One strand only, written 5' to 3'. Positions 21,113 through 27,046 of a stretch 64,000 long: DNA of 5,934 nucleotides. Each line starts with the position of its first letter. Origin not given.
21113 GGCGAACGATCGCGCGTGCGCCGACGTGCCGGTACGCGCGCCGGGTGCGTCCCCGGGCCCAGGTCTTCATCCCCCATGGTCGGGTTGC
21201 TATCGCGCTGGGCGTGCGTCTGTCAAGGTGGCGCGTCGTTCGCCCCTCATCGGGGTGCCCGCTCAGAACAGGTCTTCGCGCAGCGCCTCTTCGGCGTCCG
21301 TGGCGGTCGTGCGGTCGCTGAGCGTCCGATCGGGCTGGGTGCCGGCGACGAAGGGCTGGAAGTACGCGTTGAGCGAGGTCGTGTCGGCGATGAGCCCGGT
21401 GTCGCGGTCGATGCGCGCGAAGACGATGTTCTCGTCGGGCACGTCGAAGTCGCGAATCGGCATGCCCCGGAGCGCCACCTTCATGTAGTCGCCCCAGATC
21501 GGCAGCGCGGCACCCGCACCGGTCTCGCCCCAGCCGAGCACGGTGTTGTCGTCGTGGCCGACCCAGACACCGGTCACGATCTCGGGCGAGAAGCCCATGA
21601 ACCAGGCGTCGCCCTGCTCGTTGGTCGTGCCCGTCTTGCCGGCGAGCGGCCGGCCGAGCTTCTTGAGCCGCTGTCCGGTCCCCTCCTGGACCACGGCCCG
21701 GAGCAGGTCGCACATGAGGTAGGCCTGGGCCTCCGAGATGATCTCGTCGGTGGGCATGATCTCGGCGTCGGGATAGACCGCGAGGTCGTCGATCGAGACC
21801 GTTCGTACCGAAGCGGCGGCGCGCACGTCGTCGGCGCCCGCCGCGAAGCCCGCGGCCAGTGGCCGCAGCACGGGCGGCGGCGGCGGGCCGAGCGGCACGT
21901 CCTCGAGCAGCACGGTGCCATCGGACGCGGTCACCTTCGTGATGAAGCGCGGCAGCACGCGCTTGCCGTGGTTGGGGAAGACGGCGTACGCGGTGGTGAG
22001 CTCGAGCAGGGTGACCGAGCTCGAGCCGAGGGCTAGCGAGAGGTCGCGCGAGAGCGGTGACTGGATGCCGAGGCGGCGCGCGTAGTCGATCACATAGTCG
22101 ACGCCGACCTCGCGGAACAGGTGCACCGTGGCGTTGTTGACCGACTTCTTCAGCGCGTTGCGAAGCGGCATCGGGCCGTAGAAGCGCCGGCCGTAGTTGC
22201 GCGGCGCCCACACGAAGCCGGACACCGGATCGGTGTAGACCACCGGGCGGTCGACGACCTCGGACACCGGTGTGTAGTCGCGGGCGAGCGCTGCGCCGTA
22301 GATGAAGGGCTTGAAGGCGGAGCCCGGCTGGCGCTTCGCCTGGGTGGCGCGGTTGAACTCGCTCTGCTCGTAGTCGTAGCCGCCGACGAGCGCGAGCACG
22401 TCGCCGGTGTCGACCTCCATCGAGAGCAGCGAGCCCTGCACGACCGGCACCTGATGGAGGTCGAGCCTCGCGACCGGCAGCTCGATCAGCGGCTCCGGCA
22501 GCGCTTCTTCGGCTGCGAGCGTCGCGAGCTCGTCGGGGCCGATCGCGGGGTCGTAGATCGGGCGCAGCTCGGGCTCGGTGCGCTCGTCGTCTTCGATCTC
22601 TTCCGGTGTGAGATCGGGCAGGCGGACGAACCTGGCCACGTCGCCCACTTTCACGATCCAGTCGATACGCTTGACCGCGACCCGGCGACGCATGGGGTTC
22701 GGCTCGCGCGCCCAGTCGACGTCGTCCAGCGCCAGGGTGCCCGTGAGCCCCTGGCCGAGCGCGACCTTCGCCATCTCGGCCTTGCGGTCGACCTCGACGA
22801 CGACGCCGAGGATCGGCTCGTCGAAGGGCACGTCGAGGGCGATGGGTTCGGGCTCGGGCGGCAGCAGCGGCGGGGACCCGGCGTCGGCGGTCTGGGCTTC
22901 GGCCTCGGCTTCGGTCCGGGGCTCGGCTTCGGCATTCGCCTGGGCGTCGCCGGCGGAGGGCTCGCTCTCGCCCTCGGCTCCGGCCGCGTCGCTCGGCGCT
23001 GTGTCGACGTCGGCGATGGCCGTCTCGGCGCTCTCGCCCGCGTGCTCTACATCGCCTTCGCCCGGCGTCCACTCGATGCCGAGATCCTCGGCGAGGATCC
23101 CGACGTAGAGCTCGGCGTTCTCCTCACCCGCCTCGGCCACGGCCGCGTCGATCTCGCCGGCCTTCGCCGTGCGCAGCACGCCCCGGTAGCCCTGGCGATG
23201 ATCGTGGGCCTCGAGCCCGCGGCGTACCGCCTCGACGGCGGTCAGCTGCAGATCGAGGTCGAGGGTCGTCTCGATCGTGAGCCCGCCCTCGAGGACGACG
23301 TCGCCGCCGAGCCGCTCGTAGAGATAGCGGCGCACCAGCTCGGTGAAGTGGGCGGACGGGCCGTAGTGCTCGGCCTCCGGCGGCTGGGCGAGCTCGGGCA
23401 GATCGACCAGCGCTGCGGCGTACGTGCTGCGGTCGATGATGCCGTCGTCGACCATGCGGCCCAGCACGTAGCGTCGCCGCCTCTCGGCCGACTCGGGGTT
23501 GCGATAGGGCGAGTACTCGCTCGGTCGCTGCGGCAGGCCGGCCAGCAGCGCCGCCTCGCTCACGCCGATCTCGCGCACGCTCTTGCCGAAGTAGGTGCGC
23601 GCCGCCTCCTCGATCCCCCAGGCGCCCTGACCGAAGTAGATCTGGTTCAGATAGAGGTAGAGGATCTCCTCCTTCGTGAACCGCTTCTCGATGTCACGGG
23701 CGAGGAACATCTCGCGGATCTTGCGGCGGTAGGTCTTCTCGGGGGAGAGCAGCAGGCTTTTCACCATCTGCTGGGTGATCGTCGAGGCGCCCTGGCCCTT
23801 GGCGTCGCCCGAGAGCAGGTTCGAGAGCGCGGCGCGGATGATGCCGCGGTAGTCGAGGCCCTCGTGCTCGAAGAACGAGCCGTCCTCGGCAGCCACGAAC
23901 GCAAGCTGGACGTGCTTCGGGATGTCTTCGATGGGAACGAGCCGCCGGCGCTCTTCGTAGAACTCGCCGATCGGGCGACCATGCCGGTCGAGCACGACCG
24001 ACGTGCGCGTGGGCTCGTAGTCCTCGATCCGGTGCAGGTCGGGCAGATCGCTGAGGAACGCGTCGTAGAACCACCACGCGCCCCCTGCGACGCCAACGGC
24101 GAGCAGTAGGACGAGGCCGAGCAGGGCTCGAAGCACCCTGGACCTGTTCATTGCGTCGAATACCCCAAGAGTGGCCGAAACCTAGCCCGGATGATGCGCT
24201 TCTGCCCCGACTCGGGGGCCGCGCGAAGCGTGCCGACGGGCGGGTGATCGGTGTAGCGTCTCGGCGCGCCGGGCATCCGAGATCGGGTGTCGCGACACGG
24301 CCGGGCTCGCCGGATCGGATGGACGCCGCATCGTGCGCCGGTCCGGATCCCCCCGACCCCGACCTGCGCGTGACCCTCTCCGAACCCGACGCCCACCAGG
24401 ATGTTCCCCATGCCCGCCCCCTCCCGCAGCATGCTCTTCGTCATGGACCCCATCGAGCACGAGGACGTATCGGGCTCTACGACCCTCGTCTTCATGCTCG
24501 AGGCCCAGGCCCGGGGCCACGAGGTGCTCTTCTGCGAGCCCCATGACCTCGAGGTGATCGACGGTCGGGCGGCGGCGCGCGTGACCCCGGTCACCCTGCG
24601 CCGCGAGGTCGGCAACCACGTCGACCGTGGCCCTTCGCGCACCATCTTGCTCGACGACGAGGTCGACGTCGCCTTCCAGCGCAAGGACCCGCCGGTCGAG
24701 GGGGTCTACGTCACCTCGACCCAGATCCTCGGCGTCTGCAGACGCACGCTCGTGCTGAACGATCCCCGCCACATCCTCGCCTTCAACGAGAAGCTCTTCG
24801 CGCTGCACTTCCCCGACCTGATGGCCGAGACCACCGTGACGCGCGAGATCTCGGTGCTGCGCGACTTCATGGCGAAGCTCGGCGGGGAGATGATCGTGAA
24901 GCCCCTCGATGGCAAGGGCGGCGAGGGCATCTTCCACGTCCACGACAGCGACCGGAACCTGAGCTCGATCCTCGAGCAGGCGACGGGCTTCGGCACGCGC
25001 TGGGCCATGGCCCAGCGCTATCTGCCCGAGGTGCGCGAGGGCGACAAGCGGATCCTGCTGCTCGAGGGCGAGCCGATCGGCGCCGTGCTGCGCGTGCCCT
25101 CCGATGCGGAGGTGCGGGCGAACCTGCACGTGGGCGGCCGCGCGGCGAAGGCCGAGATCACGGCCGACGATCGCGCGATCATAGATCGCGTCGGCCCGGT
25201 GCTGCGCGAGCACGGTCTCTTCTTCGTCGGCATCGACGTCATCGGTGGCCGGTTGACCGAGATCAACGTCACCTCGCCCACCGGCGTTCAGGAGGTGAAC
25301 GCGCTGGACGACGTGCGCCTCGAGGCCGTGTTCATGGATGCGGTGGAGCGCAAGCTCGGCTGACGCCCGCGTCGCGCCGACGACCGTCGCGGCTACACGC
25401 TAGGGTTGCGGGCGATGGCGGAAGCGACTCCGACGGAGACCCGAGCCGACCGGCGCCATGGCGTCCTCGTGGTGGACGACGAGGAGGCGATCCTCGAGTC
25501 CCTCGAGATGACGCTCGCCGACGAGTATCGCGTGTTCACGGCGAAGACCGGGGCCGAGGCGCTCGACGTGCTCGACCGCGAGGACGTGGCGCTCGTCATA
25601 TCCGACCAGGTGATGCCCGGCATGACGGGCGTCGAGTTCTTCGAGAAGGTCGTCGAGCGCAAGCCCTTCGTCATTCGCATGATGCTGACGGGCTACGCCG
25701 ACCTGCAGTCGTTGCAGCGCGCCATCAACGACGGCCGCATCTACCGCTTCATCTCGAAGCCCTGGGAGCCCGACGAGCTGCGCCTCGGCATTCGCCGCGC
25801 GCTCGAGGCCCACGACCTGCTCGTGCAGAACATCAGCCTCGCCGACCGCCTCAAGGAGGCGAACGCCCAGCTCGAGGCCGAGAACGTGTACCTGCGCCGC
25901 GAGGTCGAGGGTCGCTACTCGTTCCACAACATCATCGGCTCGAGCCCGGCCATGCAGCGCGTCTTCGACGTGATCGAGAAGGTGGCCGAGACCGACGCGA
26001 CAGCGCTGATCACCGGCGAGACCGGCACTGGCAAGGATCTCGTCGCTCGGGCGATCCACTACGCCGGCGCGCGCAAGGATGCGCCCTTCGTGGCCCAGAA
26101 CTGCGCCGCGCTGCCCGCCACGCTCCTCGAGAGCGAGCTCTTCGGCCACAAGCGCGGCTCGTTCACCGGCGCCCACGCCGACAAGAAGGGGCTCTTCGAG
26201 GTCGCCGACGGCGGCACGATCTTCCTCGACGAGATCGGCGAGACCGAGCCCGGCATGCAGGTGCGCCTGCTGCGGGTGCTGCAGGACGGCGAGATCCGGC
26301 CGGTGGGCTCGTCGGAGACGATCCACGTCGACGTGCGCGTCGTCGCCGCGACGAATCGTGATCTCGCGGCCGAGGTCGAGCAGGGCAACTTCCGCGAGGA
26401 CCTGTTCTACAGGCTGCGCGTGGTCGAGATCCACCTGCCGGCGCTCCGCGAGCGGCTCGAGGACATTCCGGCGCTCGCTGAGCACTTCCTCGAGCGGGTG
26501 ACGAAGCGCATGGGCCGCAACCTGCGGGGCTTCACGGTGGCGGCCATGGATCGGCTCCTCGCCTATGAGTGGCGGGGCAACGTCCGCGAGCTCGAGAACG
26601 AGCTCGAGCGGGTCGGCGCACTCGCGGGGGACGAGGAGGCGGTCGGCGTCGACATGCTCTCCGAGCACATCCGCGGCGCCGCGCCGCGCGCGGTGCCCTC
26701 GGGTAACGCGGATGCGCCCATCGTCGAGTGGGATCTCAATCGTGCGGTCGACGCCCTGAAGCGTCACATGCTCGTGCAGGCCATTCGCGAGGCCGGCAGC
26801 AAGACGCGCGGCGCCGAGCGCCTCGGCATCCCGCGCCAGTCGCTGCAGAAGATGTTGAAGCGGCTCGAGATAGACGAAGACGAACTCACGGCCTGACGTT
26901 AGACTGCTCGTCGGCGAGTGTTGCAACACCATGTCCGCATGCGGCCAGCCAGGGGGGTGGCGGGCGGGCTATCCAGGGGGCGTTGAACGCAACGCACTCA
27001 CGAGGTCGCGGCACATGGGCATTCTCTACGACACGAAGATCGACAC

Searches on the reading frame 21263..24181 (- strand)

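Call 30: search_protein_families(library=pfam, max_evalue=0.0001, proteins=[window:21263-24181:-])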
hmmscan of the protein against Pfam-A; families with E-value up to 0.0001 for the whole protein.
window:21263-24181:- (972 aa): 3 families
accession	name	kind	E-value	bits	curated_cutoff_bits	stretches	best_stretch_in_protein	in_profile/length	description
PF00912.28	Transgly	-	1.9e-66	223.3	27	1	68-243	2-177/178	Transglycosylase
PF00905.27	Transpeptidase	-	1.3e-25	90.7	22.1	1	585-867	3-267/299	Penicillin binding protein transpeptidase domain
PF17092.11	PCB_OB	-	1.9e-05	25.8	27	1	457-521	35-98/111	Penicillin-binding protein OB-like domain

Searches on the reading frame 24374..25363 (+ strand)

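Call 30: search_protein_families(library=pfam, max_evalue=0.0001, proteins=[window:24374-25363:+])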
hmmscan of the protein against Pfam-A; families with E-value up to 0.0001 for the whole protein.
window:24374-25363:+ (329 aa): 4 families
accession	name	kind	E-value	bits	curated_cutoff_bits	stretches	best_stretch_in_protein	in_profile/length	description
PF02955.21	GSH-S_ATP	-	3.9e-67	225.5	23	1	139-311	1-173/175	Prokaryotic glutathione synthetase, ATP-grasp domain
PF02951.20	GSH-S_N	-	2.3e-27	95.8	21.3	1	20-134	3-118/119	Prokaryotic glutathione synthetase, N-terminal domain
PF08443.16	RimK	-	2.4e-11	44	21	1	162-291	30-153/188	RimK-like ATP-grasp domain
PF14397.11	ATPgrasp_ST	-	2e-05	24.4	31.4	0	143-193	33-83/278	Sugar-transfer associated ATP-grasp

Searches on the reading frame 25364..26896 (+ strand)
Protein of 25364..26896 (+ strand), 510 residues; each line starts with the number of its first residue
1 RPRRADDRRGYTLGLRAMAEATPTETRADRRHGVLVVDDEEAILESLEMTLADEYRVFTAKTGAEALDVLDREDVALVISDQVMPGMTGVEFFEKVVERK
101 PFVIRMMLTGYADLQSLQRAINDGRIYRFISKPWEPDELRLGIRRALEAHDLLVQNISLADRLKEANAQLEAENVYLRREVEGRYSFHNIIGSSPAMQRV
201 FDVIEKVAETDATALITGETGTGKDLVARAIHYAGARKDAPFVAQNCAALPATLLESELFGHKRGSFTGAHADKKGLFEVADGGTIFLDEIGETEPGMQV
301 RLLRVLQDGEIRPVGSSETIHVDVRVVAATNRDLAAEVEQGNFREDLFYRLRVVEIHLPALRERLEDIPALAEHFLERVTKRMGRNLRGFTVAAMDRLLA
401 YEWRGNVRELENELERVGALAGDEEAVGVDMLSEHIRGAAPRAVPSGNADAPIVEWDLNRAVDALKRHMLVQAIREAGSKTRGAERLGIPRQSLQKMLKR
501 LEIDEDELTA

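Call 30: search_protein_families(library=pfam, max_evalue=0.0001, proteins=[window:25364-26896:+])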
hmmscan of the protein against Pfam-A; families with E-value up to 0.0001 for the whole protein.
window:25364-26896:+ (510 aa): 5 families
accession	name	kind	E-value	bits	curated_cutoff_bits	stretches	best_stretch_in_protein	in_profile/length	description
PF00158.32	Sigma54_activat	-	2.9e-72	242.3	20.2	1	190-357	1-168/168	Sigma-54 interaction domain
PF14532.12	Sigma54_activ_2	-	2.4e-23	83.3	25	1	191-361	1-138/138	Sigma-54 interaction domain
PF25601.1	AAA_lid_14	-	7.9e-23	80.5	27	1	362-443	1-81/87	AAA+ ATPase lid domain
PF00072.30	Response_reg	-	8.3e-21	74.7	30.2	1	34-141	1-108/111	Response regulator receiver domain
PF07728.20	AAA_5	-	1.1e-06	29.1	22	1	215-332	3-123/139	AAA domain (dynein-related subfamily)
